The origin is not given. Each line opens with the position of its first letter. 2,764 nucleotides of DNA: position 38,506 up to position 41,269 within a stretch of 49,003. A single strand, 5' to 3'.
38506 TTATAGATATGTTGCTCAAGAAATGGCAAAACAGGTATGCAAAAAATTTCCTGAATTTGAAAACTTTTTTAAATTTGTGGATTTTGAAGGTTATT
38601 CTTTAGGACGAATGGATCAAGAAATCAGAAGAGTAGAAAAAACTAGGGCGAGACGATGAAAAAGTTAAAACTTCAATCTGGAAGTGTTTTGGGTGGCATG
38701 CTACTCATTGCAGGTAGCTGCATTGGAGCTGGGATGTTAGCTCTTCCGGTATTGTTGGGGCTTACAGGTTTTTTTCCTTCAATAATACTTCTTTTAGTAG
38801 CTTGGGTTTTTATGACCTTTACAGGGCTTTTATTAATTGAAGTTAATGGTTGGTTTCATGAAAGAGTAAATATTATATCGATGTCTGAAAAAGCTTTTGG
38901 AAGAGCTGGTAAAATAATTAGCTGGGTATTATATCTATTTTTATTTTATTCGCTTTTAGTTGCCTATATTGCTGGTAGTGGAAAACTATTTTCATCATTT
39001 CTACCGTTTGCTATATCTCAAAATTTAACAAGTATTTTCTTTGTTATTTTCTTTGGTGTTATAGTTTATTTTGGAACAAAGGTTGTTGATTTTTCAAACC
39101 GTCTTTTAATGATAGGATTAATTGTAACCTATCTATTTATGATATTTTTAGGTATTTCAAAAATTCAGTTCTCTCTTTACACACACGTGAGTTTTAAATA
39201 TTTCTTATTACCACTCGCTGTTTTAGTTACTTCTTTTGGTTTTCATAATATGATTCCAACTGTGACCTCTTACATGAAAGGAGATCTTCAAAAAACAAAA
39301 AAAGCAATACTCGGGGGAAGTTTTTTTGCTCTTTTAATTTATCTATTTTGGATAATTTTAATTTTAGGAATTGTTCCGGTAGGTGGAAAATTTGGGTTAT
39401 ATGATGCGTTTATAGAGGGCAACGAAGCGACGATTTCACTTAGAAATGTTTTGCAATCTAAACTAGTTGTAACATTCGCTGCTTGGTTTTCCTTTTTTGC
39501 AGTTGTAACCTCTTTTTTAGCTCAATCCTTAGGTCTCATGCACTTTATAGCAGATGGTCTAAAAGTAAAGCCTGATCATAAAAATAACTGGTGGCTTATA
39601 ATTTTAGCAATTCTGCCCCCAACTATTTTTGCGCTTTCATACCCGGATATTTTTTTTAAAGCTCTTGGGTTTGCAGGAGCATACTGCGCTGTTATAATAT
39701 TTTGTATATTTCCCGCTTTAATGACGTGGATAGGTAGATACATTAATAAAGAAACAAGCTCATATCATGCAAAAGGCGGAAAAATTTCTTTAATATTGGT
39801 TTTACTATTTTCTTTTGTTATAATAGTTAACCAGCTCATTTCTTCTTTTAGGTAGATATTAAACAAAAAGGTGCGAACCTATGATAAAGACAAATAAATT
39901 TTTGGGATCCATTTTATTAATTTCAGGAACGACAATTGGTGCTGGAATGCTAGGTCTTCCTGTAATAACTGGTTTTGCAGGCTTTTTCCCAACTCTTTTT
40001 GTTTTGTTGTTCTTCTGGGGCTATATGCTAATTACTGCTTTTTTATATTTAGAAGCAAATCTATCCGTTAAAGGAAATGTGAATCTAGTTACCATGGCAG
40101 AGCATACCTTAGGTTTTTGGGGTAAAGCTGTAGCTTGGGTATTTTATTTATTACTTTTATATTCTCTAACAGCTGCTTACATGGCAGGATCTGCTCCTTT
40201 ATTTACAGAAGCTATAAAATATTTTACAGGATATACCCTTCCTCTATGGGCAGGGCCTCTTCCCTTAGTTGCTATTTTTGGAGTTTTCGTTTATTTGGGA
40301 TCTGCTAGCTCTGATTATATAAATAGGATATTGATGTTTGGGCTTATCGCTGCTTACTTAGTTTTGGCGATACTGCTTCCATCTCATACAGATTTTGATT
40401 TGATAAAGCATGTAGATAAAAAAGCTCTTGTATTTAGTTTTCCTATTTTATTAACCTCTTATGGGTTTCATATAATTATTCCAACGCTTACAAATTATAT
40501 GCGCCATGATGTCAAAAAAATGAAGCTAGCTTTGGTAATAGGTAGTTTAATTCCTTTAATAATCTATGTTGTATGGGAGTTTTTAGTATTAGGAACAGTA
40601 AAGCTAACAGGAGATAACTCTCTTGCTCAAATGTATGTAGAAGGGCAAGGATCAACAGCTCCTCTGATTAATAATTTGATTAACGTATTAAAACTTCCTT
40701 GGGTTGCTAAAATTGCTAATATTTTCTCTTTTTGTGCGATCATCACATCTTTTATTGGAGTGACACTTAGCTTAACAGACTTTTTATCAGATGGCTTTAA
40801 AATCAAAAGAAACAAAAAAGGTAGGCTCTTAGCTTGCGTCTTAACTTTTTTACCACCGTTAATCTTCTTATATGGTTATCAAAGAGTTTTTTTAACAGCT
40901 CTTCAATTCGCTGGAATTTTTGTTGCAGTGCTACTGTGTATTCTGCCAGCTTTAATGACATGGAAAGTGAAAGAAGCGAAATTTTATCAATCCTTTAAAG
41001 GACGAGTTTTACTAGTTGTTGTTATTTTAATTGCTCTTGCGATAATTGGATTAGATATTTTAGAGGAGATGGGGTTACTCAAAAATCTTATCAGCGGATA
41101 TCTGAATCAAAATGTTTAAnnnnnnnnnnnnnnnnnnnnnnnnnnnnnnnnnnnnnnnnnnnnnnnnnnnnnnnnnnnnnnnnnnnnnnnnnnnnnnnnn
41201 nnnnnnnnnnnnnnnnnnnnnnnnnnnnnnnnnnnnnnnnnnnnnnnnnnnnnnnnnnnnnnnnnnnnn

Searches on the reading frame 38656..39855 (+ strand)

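Call 67: search_protein_families(library=pfam, proteins=[window:38656-39855:+], max_evalue=0.0001)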
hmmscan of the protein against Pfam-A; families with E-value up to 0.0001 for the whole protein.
window:38656-39855:+ (399 aa): 1 family
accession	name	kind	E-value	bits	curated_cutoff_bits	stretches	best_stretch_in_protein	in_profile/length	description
PF03222.19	Trp_Tyr_perm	-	1.1e-97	328.1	22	1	9-391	3-391/393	Tryptophan/tyrosine permease family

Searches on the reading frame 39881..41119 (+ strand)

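Call 67: search_protein_families(library=pfam, proteins=[window:39881-41119:+], max_evalue=0.0001)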
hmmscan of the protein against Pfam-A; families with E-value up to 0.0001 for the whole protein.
window:39881-41119:+ (412 aa): 1 family
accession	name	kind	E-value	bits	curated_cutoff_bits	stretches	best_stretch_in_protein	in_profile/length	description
PF03222.19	Trp_Tyr_perm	-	3.3e-94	316.7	22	1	3-389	1-390/393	Tryptophan/tyrosine permease family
